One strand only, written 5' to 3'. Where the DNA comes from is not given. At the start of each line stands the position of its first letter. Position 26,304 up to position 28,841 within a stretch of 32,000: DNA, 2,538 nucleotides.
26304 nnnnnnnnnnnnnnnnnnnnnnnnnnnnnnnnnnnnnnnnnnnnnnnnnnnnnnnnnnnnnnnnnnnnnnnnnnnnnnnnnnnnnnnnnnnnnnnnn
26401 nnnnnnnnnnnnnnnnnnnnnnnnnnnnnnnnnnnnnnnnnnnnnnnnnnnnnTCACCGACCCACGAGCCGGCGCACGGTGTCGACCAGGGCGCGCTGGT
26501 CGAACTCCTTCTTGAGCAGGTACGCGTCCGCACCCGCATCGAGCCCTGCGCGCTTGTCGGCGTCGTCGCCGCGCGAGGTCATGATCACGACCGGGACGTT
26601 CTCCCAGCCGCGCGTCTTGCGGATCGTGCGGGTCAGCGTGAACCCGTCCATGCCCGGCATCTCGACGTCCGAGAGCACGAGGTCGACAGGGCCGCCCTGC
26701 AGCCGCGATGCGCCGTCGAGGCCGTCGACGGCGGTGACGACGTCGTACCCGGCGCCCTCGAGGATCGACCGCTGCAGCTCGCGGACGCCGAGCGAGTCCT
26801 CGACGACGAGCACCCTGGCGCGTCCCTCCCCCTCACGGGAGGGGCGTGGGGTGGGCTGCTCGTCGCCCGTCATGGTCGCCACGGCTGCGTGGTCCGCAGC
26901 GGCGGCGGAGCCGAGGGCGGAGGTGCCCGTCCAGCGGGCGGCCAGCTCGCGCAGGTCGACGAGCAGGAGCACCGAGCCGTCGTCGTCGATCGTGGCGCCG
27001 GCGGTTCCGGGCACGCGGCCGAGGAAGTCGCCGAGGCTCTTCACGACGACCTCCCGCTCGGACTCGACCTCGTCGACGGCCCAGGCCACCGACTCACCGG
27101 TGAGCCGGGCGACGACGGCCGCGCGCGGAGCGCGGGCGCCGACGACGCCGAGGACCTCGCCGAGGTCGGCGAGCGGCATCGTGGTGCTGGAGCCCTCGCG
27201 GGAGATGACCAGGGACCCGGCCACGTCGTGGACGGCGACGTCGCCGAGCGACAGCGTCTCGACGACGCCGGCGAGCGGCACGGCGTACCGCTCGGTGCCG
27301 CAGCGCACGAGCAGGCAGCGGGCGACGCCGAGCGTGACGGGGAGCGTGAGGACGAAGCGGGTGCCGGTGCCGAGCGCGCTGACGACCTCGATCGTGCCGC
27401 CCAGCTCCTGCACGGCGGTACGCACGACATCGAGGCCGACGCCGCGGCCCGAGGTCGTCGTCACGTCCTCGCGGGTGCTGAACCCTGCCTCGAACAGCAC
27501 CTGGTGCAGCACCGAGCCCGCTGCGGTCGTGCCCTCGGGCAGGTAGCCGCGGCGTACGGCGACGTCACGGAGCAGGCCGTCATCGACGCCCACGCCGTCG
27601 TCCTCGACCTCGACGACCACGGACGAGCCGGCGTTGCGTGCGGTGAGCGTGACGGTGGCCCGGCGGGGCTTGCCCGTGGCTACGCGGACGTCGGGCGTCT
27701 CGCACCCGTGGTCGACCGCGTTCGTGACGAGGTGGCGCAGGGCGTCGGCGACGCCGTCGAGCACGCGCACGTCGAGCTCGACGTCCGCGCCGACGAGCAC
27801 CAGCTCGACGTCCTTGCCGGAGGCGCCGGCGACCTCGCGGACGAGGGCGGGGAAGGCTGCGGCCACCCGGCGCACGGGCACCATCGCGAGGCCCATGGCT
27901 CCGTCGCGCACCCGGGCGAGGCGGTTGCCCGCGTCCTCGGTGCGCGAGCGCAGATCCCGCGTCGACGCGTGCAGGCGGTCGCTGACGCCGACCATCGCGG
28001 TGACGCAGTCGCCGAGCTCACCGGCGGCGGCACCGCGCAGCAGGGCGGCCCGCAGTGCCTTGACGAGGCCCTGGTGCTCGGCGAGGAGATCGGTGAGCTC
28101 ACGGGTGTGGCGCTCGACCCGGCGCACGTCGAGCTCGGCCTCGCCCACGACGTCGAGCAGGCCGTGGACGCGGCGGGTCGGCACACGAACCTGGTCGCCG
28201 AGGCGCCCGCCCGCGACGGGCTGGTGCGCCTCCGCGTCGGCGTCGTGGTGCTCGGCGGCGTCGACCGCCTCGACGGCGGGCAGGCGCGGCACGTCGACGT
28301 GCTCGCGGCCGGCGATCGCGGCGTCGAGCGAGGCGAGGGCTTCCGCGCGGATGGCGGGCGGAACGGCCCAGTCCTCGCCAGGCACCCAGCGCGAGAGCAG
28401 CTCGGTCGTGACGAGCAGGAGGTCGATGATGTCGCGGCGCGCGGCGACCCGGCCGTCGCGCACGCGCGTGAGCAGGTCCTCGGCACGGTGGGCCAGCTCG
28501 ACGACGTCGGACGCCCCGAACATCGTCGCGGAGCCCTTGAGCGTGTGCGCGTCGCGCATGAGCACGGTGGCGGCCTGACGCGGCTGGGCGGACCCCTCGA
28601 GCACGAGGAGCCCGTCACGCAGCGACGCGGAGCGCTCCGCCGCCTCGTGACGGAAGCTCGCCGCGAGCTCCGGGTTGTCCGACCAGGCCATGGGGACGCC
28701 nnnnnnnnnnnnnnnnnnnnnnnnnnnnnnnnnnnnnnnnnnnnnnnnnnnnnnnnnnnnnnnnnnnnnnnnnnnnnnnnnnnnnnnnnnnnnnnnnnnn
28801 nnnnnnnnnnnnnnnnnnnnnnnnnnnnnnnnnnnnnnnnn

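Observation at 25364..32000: Orphan Che-like signalling operon: FtsH-like protease, 4-TM protein, CheW, 6-TM MCP, CheA-CheW-REC hybrid and REC-GAF, with no adaptation or motility genes in view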

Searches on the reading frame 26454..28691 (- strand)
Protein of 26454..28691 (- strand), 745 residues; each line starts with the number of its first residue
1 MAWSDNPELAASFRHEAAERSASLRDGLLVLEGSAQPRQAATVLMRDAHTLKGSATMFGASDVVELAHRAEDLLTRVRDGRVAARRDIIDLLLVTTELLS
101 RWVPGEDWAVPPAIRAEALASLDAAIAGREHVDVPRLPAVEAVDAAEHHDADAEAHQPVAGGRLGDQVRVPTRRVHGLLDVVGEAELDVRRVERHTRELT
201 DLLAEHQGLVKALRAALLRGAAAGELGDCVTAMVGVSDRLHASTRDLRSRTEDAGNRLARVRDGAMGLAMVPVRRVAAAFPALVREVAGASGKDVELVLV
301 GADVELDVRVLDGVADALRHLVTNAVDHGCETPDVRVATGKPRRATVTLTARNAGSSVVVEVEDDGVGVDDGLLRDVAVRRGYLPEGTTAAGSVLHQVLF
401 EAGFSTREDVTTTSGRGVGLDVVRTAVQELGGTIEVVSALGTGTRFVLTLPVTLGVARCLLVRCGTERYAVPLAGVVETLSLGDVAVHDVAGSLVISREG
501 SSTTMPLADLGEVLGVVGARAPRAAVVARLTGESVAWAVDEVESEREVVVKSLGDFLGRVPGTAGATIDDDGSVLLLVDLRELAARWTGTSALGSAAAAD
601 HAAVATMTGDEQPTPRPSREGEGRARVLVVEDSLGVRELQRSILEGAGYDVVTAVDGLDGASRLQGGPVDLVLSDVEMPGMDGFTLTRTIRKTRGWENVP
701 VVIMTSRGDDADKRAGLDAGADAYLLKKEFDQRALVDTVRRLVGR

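Call 3: search_protein_families(library=pfam, proteins=[window:26454-28691:-], max_evalue=0.01)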
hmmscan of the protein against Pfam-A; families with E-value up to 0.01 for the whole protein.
window:26454-28691:- (745 aa): 4 families
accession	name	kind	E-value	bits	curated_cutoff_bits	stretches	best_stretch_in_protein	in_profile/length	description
PF00072.30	Response_reg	-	3.9e-25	88.6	30.2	1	627-739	1-110/111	Response regulator receiver domain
PF02518.31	HATPase_c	-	6.9e-21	75.2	26.4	1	314-453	6-110/111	Histidine kinase-, DNA gyrase B-, and HSP90-like ATPase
PF01584.24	CheW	-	1.3e-17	64.2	23.5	1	459-584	2-134/138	CheW-like domain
PF01627.28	Hpt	-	4.1e-14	53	24.6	1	8-93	1-75/84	Hpt domain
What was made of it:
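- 26454..28691 (-): Hybrid CheA: Hpt (His49), a divergent P3-like segment, HATPase, CheW-like P5 and a C-terminal receiver (Asp675). Pfam (call 3).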

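Call 5: find_encoding_contigs(protein=window:26454-28691:-, flank=10000, max_places=6)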
Protein window:26454-28691:- (745 aa): no gene with exactly this product is on record in the collection.
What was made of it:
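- Tried and rejected: It is not on record (call 5), so the source genome could not be read beyond position 32000.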

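Call 6: find_homologous_proteins(query=window:26454-28691:-, max_evalue=1e-20)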
Query window:26454-28691:- (745 aa): 1460 proteins with E <= 1e-20 among 8000 candidates; the best 120 are listed.
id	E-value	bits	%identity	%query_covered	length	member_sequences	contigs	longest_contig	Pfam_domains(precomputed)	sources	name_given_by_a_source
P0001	0.0e+0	1506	96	100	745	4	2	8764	PF01584.25,PF02518.32,PF00072.31,PF01627.29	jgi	jgi:chemotaxis protein histidine kinase CheA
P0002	0.0e+0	1386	89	100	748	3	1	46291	PF01584.25,PF02518.32,PF00072.31,PF01627.29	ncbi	-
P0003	0.0e+0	1335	86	100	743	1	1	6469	PF01584.25,PF02518.32,PF00072.31,PF01627.29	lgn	-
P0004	0.0e+0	1334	86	100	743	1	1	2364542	PF01584.25,PF02518.32,PF00072.31,PF01627.29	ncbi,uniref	ncbi:hybrid sensor histidine kinase/response regulator [Longivirga aurantiaca]|uniref:histidine kina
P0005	0.0e+0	1331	86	100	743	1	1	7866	PF01584.25,PF02518.32,PF00072.31,PF01627.29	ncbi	-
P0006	0.0e+0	1329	86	100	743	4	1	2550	PF01584.25,PF02518.32,PF00072.31,PF01627.29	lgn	-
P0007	0.0e+0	1306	85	100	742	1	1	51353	PF01584.25,PF02518.32,PF00072.31,PF01627.29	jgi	jgi:chemotaxis protein histidine kinase CheA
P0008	0.0e+0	1182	79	100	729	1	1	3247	PF01584.25,PF02518.32,PF00072.31,PF01627.29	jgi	-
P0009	0.0e+0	1139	76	100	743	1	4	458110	PF01584.25,PF02518.32,PF00072.31,PF01627.29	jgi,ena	jgi:chemotaxis protein histidine kinase CheA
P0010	0.0e+0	1135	76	100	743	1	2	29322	PF01584.25,PF02518.32,PF00072.31,PF01627.29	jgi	jgi:chemotaxis protein histidine kinase CheA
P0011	0.0e+0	1130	75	100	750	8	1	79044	PF01584.25,PF02518.32,PF00072.31,PF01627.29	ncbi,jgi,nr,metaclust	ncbi:MAG: response regulator [Actinobacteria bacterium]|nr:response regulator [Actinomycetota bacter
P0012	0.0e+0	1053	71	100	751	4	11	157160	PF01584.25,PF02518.32,PF00072.31,PF01627.29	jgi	jgi:chemotaxis protein histidine kinase CheA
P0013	0.0e+0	1046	71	100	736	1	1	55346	PF01584.25,PF02518.32,PF00072.31,PF01627.29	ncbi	-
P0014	0.0e+0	1045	70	100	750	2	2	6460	PF01584.25,PF02518.32,PF00072.31,PF01627.29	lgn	-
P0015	0.0e+0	1043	70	100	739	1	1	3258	PF01584.25,PF02518.32,PF00072.31,PF01627.29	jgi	jgi:chemotaxis protein histidine kinase CheA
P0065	1.3e-260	885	61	100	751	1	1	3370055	PF01584.25,PF02518.32,PF00072.31,PF01627.29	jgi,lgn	jgi:chemotaxis protein histidine kinase CheA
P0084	2.5e-255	867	61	100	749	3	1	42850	PF01584.25,PF02518.32,PF00072.31,PF01627.29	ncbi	-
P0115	4.3e-249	847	59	100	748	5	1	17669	PF01584.25,PF02518.32,PF00072.31,PF01627.29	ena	-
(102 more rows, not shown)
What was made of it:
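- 26454..28691 (-): More than 1400 homologues were found (call 6).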

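Call 7: find_encoding_contigs(protein=P0004, flank=10000, max_places=2)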
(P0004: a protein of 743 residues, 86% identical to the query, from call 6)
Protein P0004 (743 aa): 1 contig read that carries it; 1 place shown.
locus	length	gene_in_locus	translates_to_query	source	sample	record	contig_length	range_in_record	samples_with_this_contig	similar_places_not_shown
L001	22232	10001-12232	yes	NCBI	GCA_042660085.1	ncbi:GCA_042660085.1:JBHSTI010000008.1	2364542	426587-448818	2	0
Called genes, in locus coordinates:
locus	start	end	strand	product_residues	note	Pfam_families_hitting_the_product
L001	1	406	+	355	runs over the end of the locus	PF00005:ABC_tran, PF02463:SMC_N (weak), PF13304:AAA_21 (faint), PF08352:oligo_HPY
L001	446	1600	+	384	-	PF00005:ABC_tran, PF08352:oligo_HPY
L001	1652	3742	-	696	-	PF07676:PD40 (faint), PF00930:DPPIV_N, PF02129:Peptidase_S15, PF00326:Peptidase_S9, PF12146:Hydrolase_4 (weak)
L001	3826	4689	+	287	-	PF02585:PIG-L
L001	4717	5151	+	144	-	-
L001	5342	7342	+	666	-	PF00004:AAA, PF01434:Peptidase_M41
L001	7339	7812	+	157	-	-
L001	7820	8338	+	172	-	PF01584:CheW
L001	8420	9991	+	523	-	PF00015:MCPsignal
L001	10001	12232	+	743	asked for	PF01627:Hpt, PF02518:HATPase_c, PF01584:CheW, PF00072:Response_reg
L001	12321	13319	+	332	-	PF00072:Response_reg, PF13185:GAF_2, PF01590:GAF, PF13492:GAF_3 (weak)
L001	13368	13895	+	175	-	PF01613:Flavin_Reduct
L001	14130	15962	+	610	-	PF12229:PG_binding_4 (weak), PF04294:VanW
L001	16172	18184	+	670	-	PF17164:DUF5122 (weak)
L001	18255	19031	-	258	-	PF01135:PCMT, PF01209:Ubie_methyltran, PF13489:Methyltransf_23, PF05175:MTS, PF13847:Methyltransf_31, PF08241:Methyltransf_11, PF08242:Methyltransf_12, PF13649:Methyltransf_25, +3 more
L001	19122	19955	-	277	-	PF13369:Transglut_core2, PF13371:TPR_9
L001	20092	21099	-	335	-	PF24551:Rv0428c_N, PF24553:Rv0428c_C, PF00583:Acetyltransf_1, PF13508:Acetyltransf_7, PF08445:FR47 (weak)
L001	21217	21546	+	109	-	PF13237:Fer4_10 (faint), PF12838:Fer4_7 (weak), PF13484:Fer4_16 (faint), PF00037:Fer4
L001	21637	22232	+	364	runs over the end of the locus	PF00155:Aminotran_1_2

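Call 8: find_encoding_contigs(protein=P0065, flank=10000, max_places=2)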
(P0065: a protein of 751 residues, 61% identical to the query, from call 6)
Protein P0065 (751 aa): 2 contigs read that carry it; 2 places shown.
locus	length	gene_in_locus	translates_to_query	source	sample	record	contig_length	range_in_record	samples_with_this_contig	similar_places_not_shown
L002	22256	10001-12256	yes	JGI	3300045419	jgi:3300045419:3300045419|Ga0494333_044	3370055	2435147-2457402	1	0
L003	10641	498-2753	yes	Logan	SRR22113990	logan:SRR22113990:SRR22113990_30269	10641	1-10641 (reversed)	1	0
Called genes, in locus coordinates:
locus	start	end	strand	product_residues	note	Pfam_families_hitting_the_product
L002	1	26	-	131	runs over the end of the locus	-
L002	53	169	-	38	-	-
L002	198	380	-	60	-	-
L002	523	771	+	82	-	PF08352:oligo_HPY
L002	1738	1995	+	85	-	-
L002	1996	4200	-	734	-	PF00930:DPPIV_N, PF02129:Peptidase_S15 (weak), PF00326:Peptidase_S9, PF12146:Hydrolase_4 (weak)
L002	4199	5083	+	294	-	PF02585:PIG-L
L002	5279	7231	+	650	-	PF00004:AAA, PF07728:AAA_5 (faint), PF00004:AAA, PF01434:Peptidase_M41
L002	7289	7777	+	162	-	PF19608:DUF6113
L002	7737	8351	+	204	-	PF01584:CheW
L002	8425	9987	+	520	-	PF00015:MCPsignal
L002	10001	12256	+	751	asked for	PF01627:Hpt, PF02518:HATPase_c, PF01584:CheW, PF00072:Response_reg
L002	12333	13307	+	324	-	PF00072:Response_reg, PF01590:GAF, PF13185:GAF_2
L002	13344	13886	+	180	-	PF01613:Flavin_Reduct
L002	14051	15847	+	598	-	PF12229:PG_binding_4 (faint), PF04294:VanW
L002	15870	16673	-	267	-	PF13489:Methyltransf_23, PF05175:MTS, PF13847:Methyltransf_31, PF08241:Methyltransf_11, PF08242:Methyltransf_12, PF13649:Methyltransf_25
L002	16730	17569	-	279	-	PF13369:Transglut_core2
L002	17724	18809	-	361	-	-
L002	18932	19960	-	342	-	PF24551:Rv0428c_N, PF24553:Rv0428c_C, PF00583:Acetyltransf_1, PF13508:Acetyltransf_7 (weak), PF08445:FR47 (faint)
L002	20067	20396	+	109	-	PF12838:Fer4_7 (weak), PF25160:LdpA_Fe-S-bd (faint), PF13484:Fer4_16 (faint), PF12797:Fer4_2 (faint), PF00037:Fer4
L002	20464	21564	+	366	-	PF00155:Aminotran_1_2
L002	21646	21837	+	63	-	-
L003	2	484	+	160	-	?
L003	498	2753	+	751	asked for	PF01627:Hpt, PF02518:HATPase_c, PF01584:CheW, PF00072:Response_reg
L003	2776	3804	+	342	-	PF00072:Response_reg, PF01590:GAF, PF13185:GAF_2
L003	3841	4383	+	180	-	PF01613:Flavin_Reduct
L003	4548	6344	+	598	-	PF12229:PG_binding_4 (faint), PF04294:VanW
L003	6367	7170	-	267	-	PF13489:Methyltransf_23, PF05175:MTS, PF13847:Methyltransf_31, PF08241:Methyltransf_11, PF08242:Methyltransf_12, PF13649:Methyltransf_25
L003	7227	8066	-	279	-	PF13369:Transglut_core2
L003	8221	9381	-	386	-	-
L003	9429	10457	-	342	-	PF24551:Rv0428c_N, PF24553:Rv0428c_C, PF00583:Acetyltransf_1, PF13508:Acetyltransf_7 (weak), PF08445:FR47 (faint)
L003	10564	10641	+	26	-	?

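Call 9: find_encoding_contigs(protein=P0002, flank=10000, max_places=2)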
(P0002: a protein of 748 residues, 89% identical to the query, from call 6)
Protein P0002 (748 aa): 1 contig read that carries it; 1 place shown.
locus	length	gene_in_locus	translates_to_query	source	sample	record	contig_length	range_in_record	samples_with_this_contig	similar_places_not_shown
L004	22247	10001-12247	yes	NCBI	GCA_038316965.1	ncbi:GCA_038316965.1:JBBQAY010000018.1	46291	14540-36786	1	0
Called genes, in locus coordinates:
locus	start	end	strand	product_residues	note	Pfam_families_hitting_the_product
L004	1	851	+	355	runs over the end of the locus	PF00005:ABC_tran, PF02463:SMC_N (weak), PF13304:AAA_21 (weak), PF08352:oligo_HPY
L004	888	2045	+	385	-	PF00005:ABC_tran, PF02463:SMC_N (weak), PF08352:oligo_HPY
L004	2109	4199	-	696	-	PF07676:PD40 (faint), PF00930:DPPIV_N, PF02129:Peptidase_S15, PF00326:Peptidase_S9, PF01738:DLH (faint)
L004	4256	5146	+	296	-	PF02585:PIG-L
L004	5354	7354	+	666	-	PF00004:AAA, PF01434:Peptidase_M41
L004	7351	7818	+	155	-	-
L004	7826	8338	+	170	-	PF01584:CheW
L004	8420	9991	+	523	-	PF00015:MCPsignal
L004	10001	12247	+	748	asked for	PF01627:Hpt, PF02518:HATPase_c, PF01584:CheW, PF00072:Response_reg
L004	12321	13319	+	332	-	PF00072:Response_reg, PF13185:GAF_2, PF01590:GAF, PF13492:GAF_3 (weak)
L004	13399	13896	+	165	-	PF01613:Flavin_Reduct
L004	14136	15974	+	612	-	PF12229:PG_binding_4 (weak), PF04294:VanW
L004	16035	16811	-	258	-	PF01135:PCMT (weak), PF13489:Methyltransf_23, PF01209:Ubie_methyltran (weak), PF05175:MTS, PF13847:Methyltransf_31, PF08241:Methyltransf_11, PF08242:Methyltransf_12, PF13649:Methyltransf_25, +1 more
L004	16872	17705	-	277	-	PF13369:Transglut_core2, PF13371:TPR_9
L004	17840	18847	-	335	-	PF24551:Rv0428c_N, PF24553:Rv0428c_C, PF00583:Acetyltransf_1, PF13508:Acetyltransf_7, PF08445:FR47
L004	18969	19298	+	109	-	PF13237:Fer4_10 (faint), PF12838:Fer4_7 (weak), PF13484:Fer4_16 (faint), PF00037:Fer4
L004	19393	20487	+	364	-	PF00155:Aminotran_1_2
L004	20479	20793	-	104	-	-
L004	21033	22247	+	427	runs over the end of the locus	PF00285:Citrate_synt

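Call 17: find_related_loci(query=A1, collection=genome_contigs, flank=10000)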
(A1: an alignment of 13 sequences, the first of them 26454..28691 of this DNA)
Query A1 (745 aa) in genome_contigs; peptide patterns used: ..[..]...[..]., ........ (x = any residue, [..] = any of these).
600 stretches matched a pattern (row limit reached: there are more); 597 encode a relative of the query (tblastn E <= 1e-3); the best 80 are kept; 80 distinct loci.
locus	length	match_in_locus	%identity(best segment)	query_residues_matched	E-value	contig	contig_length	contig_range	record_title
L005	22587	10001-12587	61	1-745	0e+0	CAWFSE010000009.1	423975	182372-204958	MAG: uncultured Actinomycetota bacterium isolate MFD00905.bin.2.158 genome assembly, contig: contig_5526, whole genome s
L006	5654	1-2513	56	11-745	0e+0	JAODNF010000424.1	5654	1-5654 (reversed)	MAG: Frankiales bacterium isolate RYN_111 scaffold_73079, whole genome shotgun sequence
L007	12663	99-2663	55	2-744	0e+0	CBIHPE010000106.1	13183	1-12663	MAG TPA_asm: uncultured Frankiales bacterium isolate SRR18156180_metabat2_57 genome assembly, contig: ERZ27336830.2593,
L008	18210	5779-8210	33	5-744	7e-112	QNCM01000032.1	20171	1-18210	MAG: Candidatus Makaraimicrobium thalassicum isolate B134_G9 B134_Guay9_scaffold_01625, whole genome shotgun sequence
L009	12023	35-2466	31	44-744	1e-110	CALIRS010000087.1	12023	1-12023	MAG: uncultured bacterium isolate S1_Bin_METABAT__199_sub genome assembly, contig: c_000003429208, whole genome shotgun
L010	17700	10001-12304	34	1-743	2e-110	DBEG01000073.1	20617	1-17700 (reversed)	MAG TPA_asm: Actinobacteria bacterium UBA912 UBA912_contig_1993, whole genome shotgun sequence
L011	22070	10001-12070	36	13-727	8e-99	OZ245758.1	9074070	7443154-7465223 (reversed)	MAG: Polyangiales bacterium isolate 1b4c1a86-0460-4abd-8bdf-cdfbe91d77c6 genome assembly, chromosome: 1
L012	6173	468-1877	39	261-743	7e-98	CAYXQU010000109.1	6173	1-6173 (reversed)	MAG TPA_asm: uncultured Eubacteriales bacterium isolate binchicken_co269_29 genome assembly, contig: NODE_13391_length_6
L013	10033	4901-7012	35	8-743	5e-96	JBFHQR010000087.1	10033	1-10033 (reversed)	MAG: Porticoccus sp. isolate Mix_sand08.2021.06.Z.10 k141_1045269_length_10033_cov_10.7111, whole genome shotgun sequenc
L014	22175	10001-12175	34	13-744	4e-93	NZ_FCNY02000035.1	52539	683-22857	Caballeronia cordobensis isolate LMG 27620 contig000035, whole genome shotgun sequence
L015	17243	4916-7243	28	5-743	4e-92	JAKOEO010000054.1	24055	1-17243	MAG: Candidatus Magnetominusculus sp. LBB02 NODE_54_length_24055_cov_58.4, whole genome shotgun sequence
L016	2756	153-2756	31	8-745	4e-94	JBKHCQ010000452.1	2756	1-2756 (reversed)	MAG: Anaerolineales bacterium isolate D1M03_10 NODE_20523_length_2756_cov_13.247316, whole genome shotgun sequence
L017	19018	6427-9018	33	12-744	2e-90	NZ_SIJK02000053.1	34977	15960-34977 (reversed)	Candidatus Chloroploca mongolica isolate M50-1 NODE_53_length_34977_cov_62.593494, whole genome shotgun sequence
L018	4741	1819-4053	35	13-744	3e-90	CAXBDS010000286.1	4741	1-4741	MAG TPA_asm: uncultured Opitutaceae bacterium isolate ERR2762106_concoct_147 genome assembly, contig: ERZ3422020.20455,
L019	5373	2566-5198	34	9-743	2e-90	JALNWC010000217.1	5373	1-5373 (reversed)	MAG: Rhodoferax sp. isolate SO_2016_LW1 bin 11 scaffold25041_LW64-88_2016, whole genome shotgun sequence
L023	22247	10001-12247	33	13-744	2e-88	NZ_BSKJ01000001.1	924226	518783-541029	Pseudomonas putida strain NBRC 14671 sequence01, whole genome shotgun sequence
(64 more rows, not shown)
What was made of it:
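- Tried and rejected: Genome_contigs scan with a CheA alignment (call 17).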

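Call 44: find_homologous_proteins(query=L004:5354-7351:+, max_evalue=1e-20)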
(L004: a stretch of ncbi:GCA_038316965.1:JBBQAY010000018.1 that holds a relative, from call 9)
Query L004:5354-7351:+ (666 aa): 7997 proteins with E <= 1e-20 among 8000 candidates; the best 120 are listed.
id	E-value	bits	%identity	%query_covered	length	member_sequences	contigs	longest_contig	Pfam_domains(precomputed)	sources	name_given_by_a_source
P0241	0.0e+0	1398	95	100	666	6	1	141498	PF00004.36,PF01434.25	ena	-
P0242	0.0e+0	1315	90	100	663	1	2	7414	PF00004.36,PF01434.25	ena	-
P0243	0.0e+0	1314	90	100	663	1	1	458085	PF00004.36,PF01434.25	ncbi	-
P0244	0.0e+0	1310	89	100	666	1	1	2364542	PF00004.36,PF01434.25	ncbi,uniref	ncbi:AAA family ATPase [Longivirga aurantiaca]|uniref:AAA family ATPase n=1 Tax=Longivirga aurantiac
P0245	0.0e+0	1309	90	100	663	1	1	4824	PF00004.36,PF01434.25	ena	-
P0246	0.0e+0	1281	89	100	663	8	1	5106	PF00004.36,PF01434.25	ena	-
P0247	0.0e+0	1149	81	99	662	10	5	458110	PF00004.36,PF01434.25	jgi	jgi:ATP-dependent Zn protease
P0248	0.0e+0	1148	81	97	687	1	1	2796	PF00004.36,PF01434.25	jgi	jgi:cell division protease FtsH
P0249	0.0e+0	1147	80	99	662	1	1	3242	PF00004.36,PF01434.25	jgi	jgi:ATP-dependent Zn protease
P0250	0.0e+0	1140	80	96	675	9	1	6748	PF00004.36,PF01434.25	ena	-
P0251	0.0e+0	1133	80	98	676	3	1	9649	PF00004.36,PF01434.25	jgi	jgi:ATP-dependent Zn protease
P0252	0.0e+0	1131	79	97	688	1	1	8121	PF00004.36,PF01434.25,PF07728.21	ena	-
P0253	0.0e+0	1130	80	96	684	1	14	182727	PF00004.36,PF01434.25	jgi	jgi:cell division protease FtsH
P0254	0.0e+0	1125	78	97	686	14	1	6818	PF00004.36,PF01434.25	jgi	-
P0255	0.0e+0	1125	79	98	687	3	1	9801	PF00004.36,PF01434.25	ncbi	-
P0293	0.0e+0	1072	75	98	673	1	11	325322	PF00004.36,PF01434.25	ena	-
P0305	0.0e+0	1018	73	97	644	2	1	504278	PF00004.36,PF01434.25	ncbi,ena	-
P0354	8.9e-287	971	72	94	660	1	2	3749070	PF00004.36,PF01434.25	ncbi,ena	-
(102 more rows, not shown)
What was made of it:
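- It is more conserved than the Che proteins: 71% against 61% for CheA in L002 (calls 6, 44).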
